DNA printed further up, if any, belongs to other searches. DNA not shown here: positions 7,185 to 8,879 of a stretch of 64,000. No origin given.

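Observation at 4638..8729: TPP riboswitch controlling a TonB-dependent receptor plus SSF-family symporter pair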

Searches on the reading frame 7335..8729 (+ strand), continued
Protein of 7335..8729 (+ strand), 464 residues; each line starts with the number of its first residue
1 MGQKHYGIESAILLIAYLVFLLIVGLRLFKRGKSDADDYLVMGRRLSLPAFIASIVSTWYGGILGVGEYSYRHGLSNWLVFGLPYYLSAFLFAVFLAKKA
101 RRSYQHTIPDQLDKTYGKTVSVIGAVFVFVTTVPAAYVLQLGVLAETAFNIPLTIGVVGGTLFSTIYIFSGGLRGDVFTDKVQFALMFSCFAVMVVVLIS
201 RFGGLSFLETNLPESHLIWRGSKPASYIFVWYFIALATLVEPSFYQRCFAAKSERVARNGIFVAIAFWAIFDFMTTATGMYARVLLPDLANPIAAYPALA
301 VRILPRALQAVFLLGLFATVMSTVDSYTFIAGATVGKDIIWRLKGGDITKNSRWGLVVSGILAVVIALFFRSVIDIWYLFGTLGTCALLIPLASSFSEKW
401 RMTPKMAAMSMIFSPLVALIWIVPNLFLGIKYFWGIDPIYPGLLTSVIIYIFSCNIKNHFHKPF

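Call 32: search_protein_families(library=pfam, proteins=[L020:5174-5923:+, L020:7355-9946:+, L029:4954-5814:+, L063:5229-5888:+, L063:7394-7999:+, L072:5269-5961:+, L072:4386-5252:+, L064:5445-5927:+, L039:4574-5968:+, L035:5876-7324:+], max_evalue=0.001)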
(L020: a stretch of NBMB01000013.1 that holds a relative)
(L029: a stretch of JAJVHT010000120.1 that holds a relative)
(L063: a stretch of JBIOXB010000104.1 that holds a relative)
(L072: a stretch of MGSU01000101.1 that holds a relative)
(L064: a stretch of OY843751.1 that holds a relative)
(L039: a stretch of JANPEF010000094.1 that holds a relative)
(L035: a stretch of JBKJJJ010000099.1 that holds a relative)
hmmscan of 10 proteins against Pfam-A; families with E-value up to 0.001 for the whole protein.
L020:5174-5923:+ (249 aa): 1 family
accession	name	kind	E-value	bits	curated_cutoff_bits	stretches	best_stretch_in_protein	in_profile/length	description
PF01553.26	Acyltransferase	-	2.4e-27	95.7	23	1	61-187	2-132/132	Acyltransferase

L020:7355-9946:+ (863 aa): 6 families
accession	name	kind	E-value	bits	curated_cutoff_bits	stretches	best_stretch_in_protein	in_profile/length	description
PF02738.23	MoCoBD_1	-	6.5e-72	242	27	1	311-551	7-244/244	Molybdopterin cofactor-binding domain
PF20256.3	MoCoBD_2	-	7.6e-40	137.6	27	1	587-805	27-283/283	Molybdopterin cofactor-binding domain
PF01799.25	Fer2_2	-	1.3e-24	86.5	30.3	1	72-143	1-74/75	[2Fe-2S] binding domain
PF01315.27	Ald_Xan_dh_C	-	1e-23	84.2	31.3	1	184-291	2-110/110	Aldehyde oxidase and xanthine dehydrogenase, a/b hammerhead domain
PF00111.32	Fer2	-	2.4e-06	27.8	21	1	3-61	1-75/77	2Fe-2S iron-sulfur cluster binding domain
PF13085.11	Fer2_3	-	1.5e-05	25.4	27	1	14-76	28-89/107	2Fe-2S iron-sulfur cluster binding domain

L029:4954-5814:+ (286 aa): 2 families
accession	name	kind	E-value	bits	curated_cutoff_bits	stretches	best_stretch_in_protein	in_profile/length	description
PF13646.12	HEAT_2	-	9.9e-20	71.1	27.7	2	214-285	2-72/88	HEAT repeats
PF02985.28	HEAT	-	6.9e-06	26.3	23.5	0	244-270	1-26/31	HEAT repeat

L063:5229-5888:+ (219 aa): 4 families
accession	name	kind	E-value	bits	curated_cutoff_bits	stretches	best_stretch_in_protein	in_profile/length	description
PF01712.25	dNK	-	1.1e-48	166.1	27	1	13-210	2-202/203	Deoxynucleoside kinase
PF13238.12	AAA_18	-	4.5e-05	24.3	29.4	1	12-160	1-125/128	AAA domain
PF13521.12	AAA_28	-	0.00033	21.3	27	0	12-89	2-82/164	AAA domain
PF13671.12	AAA_33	-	0.00044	21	27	0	14-166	4-137/143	AAA domain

L063:7394-7999:+ (201 aa): 6 families
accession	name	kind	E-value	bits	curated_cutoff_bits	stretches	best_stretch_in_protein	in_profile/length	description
PF12840.13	HTH_20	-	1.3e-12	47.9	27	1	21-69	1-51/51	Helix-turn-helix domain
PF01022.26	HTH_5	-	1.6e-07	31.5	22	1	23-67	1-46/47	Bacterial regulatory protein, arsR family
PF01978.25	TrmB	-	5.3e-06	26.6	25.6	1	34-73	20-59/68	Sugar-specific transcriptional regulator TrmB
PF12802.13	MarR_2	-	8.3e-06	26.3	27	1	35-72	17-56/61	MarR family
PF10007.15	DUF2250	-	0.00033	21.2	24.4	1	27-71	11-57/93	Uncharacterized protein conserved in archaea (DUF2250)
PF25212.1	HVO_A0114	-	0.00077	19.7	27.6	0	12-73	10-73/84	HVO_A0114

L072:5269-5961:+ (230 aa): 1 family
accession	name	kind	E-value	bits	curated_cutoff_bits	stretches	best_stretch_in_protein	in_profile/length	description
PF01351.25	RNase_HII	-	1.3e-41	143.2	25.8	1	31-220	1-196/199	Ribonuclease HII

L072:4386-5252:+ (288 aa): 3 families
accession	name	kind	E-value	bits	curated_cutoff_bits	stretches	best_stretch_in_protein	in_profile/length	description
PF05099.18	TerB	-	1.7e-23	83.6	24.4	1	96-213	2-117/118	Tellurite resistance protein TerB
PF00226.36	DnaJ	-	4.7e-10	39.9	27.8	1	224-281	3-53/63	DnaJ domain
PF04391.17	DUF533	-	3.2e-06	27.3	29.6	0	32-137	29-111/178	Protein of unknown function (DUF533)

L064:5445-5927:+ (160 aa): 1 family
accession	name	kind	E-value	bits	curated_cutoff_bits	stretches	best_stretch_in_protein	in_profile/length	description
PF00072.30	Response_reg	-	2.9e-26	92.2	30.2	1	10-118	1-107/111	Response regulator receiver domain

L039:4574-5968:+ (464 aa): 0 families

L035:5876-7324:+ (482 aa): 0 families

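Call 47: search_protein_families(library=ncbifam, proteins=[L011:5201-5851:+], max_evalue=0.00001)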
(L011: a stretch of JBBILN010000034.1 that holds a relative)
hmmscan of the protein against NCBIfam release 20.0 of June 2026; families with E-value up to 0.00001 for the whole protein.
L011:5201-5851:+ (216 aa): 2 families
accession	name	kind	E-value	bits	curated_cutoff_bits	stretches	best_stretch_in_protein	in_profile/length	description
TIGR01378.1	thi_PPkinase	equivalog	3.6e-40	137.6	76.4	1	7-209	2-205/206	thiamine diphosphokinase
NF040608.1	division_SteA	equivalog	8.2e-07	28.2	150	1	28-68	192-232/369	putative cytokinetic ring protein SteA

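Call 64: search_solved_structures(query=window:7335-8726:+, max_evalue=0.001)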
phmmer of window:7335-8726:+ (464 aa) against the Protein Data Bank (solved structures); distinct sequences matched with E-value up to 0.001: 3.
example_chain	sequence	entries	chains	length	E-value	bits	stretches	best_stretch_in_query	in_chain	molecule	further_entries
9rws_A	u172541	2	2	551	2.4e-15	59.8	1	12-402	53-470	Solute carrier family 5 (High affinity choline transporter), member 7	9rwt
2xq2_A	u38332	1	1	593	8.8e-05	25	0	14-374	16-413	SODIUM/GLUCOSE COTRANSPORTER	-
2xq2_B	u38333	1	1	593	0.00077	21.9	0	92-374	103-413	SODIUM/GLUCOSE COTRANSPORTER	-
